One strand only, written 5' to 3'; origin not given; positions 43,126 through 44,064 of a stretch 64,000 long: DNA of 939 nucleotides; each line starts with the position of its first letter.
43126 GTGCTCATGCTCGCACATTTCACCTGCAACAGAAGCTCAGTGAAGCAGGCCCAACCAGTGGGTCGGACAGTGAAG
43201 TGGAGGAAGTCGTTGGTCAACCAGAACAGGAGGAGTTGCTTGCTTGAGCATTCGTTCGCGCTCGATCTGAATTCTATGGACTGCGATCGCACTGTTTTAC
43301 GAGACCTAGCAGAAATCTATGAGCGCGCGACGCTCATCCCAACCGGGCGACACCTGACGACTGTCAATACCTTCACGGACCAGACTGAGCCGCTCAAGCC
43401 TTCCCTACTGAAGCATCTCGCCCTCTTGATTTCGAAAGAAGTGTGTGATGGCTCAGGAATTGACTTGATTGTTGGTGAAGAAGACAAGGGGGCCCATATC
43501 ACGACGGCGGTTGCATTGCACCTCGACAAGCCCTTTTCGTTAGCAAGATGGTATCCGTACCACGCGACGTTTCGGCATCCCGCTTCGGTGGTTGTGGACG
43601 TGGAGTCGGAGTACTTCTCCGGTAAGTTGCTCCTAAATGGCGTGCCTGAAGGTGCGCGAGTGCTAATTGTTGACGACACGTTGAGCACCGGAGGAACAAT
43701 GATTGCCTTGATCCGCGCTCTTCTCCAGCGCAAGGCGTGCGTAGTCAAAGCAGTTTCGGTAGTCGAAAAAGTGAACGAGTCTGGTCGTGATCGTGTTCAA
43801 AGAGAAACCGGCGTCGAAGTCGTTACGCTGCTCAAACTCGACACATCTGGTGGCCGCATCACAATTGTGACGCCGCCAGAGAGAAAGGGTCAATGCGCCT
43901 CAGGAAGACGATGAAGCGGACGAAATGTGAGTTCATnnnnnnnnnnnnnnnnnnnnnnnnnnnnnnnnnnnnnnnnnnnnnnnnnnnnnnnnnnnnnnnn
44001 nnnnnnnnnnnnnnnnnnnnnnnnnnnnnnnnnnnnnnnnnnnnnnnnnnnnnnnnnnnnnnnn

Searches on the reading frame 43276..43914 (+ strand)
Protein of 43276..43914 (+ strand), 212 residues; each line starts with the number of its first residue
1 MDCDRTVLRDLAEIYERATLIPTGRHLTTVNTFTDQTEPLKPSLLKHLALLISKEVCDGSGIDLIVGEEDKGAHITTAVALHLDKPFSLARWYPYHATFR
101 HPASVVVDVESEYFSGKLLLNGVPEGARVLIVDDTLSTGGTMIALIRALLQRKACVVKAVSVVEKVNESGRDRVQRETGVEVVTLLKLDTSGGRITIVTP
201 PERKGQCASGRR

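Call 3: search_protein_families(library=pfam, proteins=[window:43276-43914:+], max_evalue=0.1)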
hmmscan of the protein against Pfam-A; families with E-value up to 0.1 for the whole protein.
window:43276-43914:+ (212 aa): 3 families
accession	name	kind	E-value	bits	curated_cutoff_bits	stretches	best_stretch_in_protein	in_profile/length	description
PF00156.33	Pribosyltran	-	3.1e-14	53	26.3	1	44-169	11-130/158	Phosphoribosyl transferase domain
PF15609.12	PRTase_2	-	0.00012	22.2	28.8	1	126-182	119-179/188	Phosphoribosyl transferase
PF14681.12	UPRTase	-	0.00078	19.4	27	1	125-184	119-179/206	Uracil phosphoribosyltransferase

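Call 4: search_protein_families(library=padloc, proteins=[window:43276-43914:+], max_evalue=0.1)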
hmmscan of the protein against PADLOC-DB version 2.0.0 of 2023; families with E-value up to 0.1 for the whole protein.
window:43276-43914:+ (212 aa): 0 families

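Call 5: search_protein_families(library=ncbifam, proteins=[window:43276-43914:+], max_evalue=0.1)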
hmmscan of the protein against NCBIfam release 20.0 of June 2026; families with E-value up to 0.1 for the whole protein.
window:43276-43914:+ (212 aa): 31 families (the best 25 are shown)
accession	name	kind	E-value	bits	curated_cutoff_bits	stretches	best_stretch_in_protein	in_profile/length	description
NF009211.0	PRK12560.1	equivalog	4.1e-49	166.9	188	1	11-198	3-186/187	adenine phosphoribosyltransferase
NF040646.1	HPT_Archaea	equivalog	6.1e-29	100.9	200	1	10-197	4-183/184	hypoxanthine/guanine phosphoribosyltransferase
NF002635.0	PRK02304.1-4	subfamily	1.4e-28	99.7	146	1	10-198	4-184/188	adenine phosphoribosyltransferase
TIGR01090.1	apt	equivalog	7.9e-14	52.1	185.85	1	52-187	37-168/169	adenine phosphoribosyltransferase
NF002634.0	PRK02304.1-3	equivalog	1.3e-12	47.8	170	1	58-189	52-180/182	adenine phosphoribosyltransferase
TIGR00336.1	pyrE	equivalog_domain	1.5e-12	47.6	106.8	1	41-190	34-172/173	orotate phosphoribosyltransferase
NF002636.0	PRK02304.1-5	equivalog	1.6e-12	47.2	125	1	55-182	48-172/176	adenine phosphoribosyltransferase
NF002633.0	PRK02304.1-2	equivalog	4.5e-12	46.1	224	1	59-187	46-169/172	adenine phosphoribosyltransferase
NF002632.0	PRK02304.1-1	equivalog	5.8e-12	45.7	243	1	56-189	51-181/183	adenine phosphoribosyltransferase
NF002620.0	PRK02277.1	subfamily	9.8e-09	35.1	115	1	44-187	68-196/201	orotate phosphoribosyltransferase-like protein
NF006328.0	PRK08558.1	equivalog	2.1e-08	34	184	1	33-188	83-237/238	adenine phosphoribosyltransferase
NF006671.0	PRK09219.1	equivalog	5.6e-08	32.5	177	1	42-189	32-179/192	xanthine phosphoribosyltransferase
NF005592.0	PRK07322.1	subfamily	6.7e-08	32.1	143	1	44-173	37-167/180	adenine phosphoribosyltransferase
TIGR01743.1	purR_Bsub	equivalog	2.5e-07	30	258.7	1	41-189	109-254/268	pur operon repressor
TIGR01744.1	XPRTase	equivalog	6.1e-07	29.3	164.45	1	124-196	115-187/191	xanthine phosphoribosyltransferase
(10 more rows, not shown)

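Call 15: find_homologous_proteins(query=window:43276-43914:+)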
Query window:43276-43914:+ (212 aa): 67 proteins with E <= 0.001 among 563 candidates.
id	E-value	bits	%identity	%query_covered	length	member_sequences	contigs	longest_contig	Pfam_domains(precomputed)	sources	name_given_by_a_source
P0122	5.4e-134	462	100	100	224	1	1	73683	PF00156.34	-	-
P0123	1.2e-51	193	54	90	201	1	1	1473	PF00156.34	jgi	jgi:adenine phosphoribosyltransferase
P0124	1.0e-50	190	52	88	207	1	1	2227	PF00156.34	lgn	-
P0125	6.0e-49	185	53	89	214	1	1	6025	PF00156.34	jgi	jgi:adenine phosphoribosyltransferase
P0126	3.2e-46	176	48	91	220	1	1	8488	PF00156.34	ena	-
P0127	5.4e-46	175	46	93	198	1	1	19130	PF00156.34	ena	-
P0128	5.5e-46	175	52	85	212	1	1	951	PF00156.34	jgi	-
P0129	4.2e-45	172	46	91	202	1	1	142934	PF00156.34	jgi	jgi:adenine phosphoribosyltransferase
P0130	2.6e-44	169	48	88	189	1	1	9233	-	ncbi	-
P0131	2.6e-44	169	49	90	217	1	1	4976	PF00156.34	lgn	-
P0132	4.9e-42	162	46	85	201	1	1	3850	PF00156.34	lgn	-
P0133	2.3e-41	160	47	90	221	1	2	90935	PF00156.34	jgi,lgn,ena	-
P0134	3.2e-41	159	46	87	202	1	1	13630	PF00156.34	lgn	-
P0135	5.9e-41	158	48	84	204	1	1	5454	PF00156.34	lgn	-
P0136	1.1e-40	158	45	88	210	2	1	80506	PF00156.34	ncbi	-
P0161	1.8e-37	147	44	89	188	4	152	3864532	PF00156.34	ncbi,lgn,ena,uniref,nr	ncbi:adenine phosphoribosyltransferase [Yersinia ruckeri]|uniref:Adenine phosphoribosyltransferase n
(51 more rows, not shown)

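Call 17: find_encoding_contigs(protein=P0125, flank=6000, max_places=2)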
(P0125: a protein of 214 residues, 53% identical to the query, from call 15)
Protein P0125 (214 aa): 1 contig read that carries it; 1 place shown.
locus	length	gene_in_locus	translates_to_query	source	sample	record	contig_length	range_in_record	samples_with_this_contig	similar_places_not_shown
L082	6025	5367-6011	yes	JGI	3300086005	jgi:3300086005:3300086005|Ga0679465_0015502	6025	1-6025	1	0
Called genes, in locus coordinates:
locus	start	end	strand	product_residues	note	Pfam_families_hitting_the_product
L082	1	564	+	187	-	?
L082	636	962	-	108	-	-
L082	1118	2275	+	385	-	PF07992:Pyr_redox_2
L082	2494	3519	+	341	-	PF12844:HTH_19 (weak), PF13413:HTH_25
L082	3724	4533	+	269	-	-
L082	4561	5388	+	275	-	PF00290:Trp_syntA (weak)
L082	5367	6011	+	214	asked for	PF00156:Pribosyltran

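Call 18: find_encoding_contigs(protein=P0126, flank=6000, max_places=2)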
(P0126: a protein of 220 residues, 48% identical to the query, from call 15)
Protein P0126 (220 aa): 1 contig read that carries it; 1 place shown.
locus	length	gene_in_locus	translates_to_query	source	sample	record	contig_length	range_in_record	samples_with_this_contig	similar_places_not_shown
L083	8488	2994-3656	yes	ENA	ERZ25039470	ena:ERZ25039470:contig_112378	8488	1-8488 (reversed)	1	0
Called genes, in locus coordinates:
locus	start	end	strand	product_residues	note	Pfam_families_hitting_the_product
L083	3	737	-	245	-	?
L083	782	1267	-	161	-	-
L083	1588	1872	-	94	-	-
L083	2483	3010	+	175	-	-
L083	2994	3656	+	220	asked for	PF00156:Pribosyltran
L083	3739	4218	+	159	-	PF02885:Glycos_trans_3N, PF00591:Glycos_transf_3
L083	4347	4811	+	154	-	PF00591:Glycos_transf_3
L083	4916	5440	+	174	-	-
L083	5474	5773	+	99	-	-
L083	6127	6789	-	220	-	PF00501:AMP-binding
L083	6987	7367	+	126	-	PF01152:Bac_globin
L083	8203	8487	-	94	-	?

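Call 19: find_encoding_contigs(protein=P0127, flank=6000, max_places=2)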
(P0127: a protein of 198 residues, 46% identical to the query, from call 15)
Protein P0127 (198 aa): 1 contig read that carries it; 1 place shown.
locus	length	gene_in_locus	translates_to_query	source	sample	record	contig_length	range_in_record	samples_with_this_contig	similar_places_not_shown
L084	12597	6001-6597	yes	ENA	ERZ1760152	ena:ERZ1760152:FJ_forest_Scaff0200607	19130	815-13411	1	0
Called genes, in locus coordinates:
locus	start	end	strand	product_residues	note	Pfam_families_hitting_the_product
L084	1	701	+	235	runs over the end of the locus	-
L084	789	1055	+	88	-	PF01527:HTH_Tnp_1, PF13384:HTH_23 (weak)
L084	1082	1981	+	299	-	PF13276:HTH_21, PF00665:rve, PF13683:rve_3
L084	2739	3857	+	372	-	-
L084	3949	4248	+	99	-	PF01152:Bac_globin (weak)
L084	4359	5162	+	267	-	-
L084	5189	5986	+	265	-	PF00290:Trp_syntA (faint)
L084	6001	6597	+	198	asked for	PF00156:Pribosyltran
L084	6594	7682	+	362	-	PF02885:Glycos_trans_3N (weak), PF00591:Glycos_transf_3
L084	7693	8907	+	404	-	PF00501:AMP-binding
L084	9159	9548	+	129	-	-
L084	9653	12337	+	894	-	PF20308:TPR-S, PF01734:Patatin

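Call 20: find_encoding_contigs(protein=P0129, flank=6000, max_places=2)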
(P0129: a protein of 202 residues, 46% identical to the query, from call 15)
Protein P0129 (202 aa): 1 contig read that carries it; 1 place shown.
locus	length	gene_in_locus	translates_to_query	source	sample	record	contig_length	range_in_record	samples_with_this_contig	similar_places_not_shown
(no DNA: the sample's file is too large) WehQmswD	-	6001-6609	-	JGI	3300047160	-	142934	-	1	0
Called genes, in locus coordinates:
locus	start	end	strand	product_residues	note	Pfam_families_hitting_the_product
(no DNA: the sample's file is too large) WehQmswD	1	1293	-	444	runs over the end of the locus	PF07586:HXXSHH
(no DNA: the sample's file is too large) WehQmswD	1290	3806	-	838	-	PF07635:PSCyt1 (faint), PF07626:PSD3, PF07637:PSD5, PF07631:PSD4, PF07627:PSCyt3, PF07624:PSD2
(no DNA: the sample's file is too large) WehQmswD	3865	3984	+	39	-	-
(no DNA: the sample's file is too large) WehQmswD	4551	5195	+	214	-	-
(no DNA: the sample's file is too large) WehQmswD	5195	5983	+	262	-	PF00290:Trp_syntA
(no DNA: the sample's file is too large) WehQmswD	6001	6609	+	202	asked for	PF00156:Pribosyltran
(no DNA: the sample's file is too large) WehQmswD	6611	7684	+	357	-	PF00591:Glycos_transf_3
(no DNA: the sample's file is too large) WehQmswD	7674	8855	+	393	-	PF00501:AMP-binding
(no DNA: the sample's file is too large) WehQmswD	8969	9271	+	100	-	-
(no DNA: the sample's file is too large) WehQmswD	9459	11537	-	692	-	PF01011:PQQ, PF13360:PQQ_2 (faint), PF00034:Cytochrom_C (faint), PF13442:Cytochrome_CBB3, PF01011:PQQ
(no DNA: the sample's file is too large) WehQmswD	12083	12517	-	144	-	-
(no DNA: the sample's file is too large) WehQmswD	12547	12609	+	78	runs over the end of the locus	PF01402:RHH_1 (weak)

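Call 55: find_encoding_contigs(protein=P0161, flank=7000, max_places=2)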
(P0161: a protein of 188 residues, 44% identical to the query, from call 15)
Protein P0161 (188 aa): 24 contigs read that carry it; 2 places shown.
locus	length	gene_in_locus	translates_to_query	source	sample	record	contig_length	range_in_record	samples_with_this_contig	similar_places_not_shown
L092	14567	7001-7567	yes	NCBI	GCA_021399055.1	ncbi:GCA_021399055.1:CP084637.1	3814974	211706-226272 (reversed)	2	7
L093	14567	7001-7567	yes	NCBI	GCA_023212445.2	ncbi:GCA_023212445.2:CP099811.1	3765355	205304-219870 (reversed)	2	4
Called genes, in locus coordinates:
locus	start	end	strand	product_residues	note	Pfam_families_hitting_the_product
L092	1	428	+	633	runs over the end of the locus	PF00005:ABC_tran, PF02463:SMC_N (weak), PF03193:RsgA_GTPase (faint), PF07693:KAP_NTPase (faint), PF13555:AAA_29 (faint), PF12848:ABC_tran_Xtn, PF00005:ABC_tran, PF16326:ABC_tran_CTD (weak), +3 more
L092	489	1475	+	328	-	PF00535:Glycos_transf_2, PF10111:Glyco_tranf_2_2, PF13641:Glyco_tranf_2_3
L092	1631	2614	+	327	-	PF01075:Glyco_transf_9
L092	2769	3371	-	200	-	PF01810:LysE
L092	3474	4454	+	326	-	PF00561:Abhydrolase_1, PF12146:Hydrolase_4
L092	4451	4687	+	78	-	PF06794:UPF0270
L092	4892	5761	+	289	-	PF00485:PRK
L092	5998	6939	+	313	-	PF00291:PALP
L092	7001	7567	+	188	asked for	PF00156:Pribosyltran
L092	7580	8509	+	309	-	PF00892:EamA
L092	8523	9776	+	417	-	PF02655:ATP-grasp_3 (faint), PF01071:GARS_A (weak), PF13535:ATP-grasp_4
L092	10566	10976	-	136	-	PF02566:OsmC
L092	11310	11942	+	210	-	PF00027:cNMP_binding, PF13545:HTH_Crp_2, PF00325:Crp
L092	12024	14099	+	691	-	PF12805:FUSC-like, PF04632:FUSC, PF13515:FUSC_2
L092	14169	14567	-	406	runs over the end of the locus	PF00202:Aminotran_3, PF00155:Aminotran_1_2 (weak)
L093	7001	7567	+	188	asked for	PF00156:Pribosyltran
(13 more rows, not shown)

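Call 60: find_encoding_contigs(protein=P0124, flank=5000, max_places=2)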
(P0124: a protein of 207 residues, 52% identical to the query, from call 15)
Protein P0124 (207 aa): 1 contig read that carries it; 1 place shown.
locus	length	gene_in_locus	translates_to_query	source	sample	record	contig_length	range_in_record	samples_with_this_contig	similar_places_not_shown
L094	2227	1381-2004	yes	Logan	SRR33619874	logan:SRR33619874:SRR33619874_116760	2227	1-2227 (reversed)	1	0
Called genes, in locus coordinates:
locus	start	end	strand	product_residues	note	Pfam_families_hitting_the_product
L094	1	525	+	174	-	?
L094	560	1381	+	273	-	PF00290:Trp_syntA (weak)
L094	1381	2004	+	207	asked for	PF00156:Pribosyltran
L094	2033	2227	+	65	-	?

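Call 90: search_protein_families(library=pfam, proteins=[L084:4359-5162:+, L084:2739-3857:+, L084:9159-9548:+, L084:5189-5986:+, L084:6594-7682:+], max_evalue=0.05)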
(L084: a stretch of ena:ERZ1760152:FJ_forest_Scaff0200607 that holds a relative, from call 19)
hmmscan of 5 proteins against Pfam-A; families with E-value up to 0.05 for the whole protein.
L084:4359-5162:+ (267 aa): 0 families

L084:2739-3857:+ (372 aa): 6 families
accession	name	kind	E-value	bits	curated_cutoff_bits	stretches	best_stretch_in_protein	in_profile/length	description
PF10137.14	CAP12-PCTIR_TIR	-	1.2e-05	25.7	24.7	1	244-345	15-118/119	CAP12/Pycsar effector protein, TIR domain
PF05120.17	GvpG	-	0.0069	17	30.6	1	17-51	22-56/67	Gas vesicle protein G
PF13676.11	TIR_2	-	0.011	16.7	28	1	239-316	10-77/122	TIR domain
PF13188.13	PAS_8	-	0.014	15.8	21.8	1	3-40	12-51/65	PAS domain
PF12710.13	HAD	-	0.031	15.2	27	0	90-167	104-188/189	haloacid dehalogenase-like hydrolase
PF09851.14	SHOCT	-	0.036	14.3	27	0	30-51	1-22/28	Short C-terminal domain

L084:9159-9548:+ (129 aa): 1 family
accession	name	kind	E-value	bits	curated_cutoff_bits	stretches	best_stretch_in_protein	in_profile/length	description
PF14083.11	PGDYG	-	2.2e-05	25.1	27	2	38-70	5-38/102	PGDYG protein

L084:5189-5986:+ (265 aa): 1 family
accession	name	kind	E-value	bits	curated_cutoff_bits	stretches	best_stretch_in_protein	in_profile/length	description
PF00290.26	Trp_syntA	-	3.3e-08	33.2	27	1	183-262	173-250/259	Tryptophan synthase alpha chain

L084:6594-7682:+ (362 aa): 2 families
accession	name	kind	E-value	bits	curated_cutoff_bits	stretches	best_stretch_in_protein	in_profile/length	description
PF00591.27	Glycos_transf_3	-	4.2e-55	187.6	27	1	96-344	3-249/253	Glycosyl transferase family, a/b domain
PF02885.22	Glycos_trans_3N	-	1.8e-06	28.1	26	1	27-84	3-60/63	Glycosyl transferase family, helical bundle domain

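Call 94: search_protein_families(library=phrogs, proteins=[window:43276-43914:+], max_evalue=0.01)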
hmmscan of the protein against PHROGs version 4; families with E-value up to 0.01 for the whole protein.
window:43276-43914:+ (212 aa): 2 families
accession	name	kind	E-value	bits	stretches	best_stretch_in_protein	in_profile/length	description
phrog_22413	-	unknown function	6.3e-05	23.5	1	123-166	129-172/242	-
phrog_32468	-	other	0.0001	23.3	1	123-189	122-189/214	phosphoribosyl transferase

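Call 97: find_related_loci(query=window:43276-43914:+, collection=viral_contigs, flank=5000)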
Query window:43276-43914:+ (212 aa) in viral_contigs; peptide patterns used: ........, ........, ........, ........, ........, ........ (x = any residue, [..] = any of these).
5 stretches matched a pattern, but none encodes a relative of the query by tblastn (E <= 1e-3).
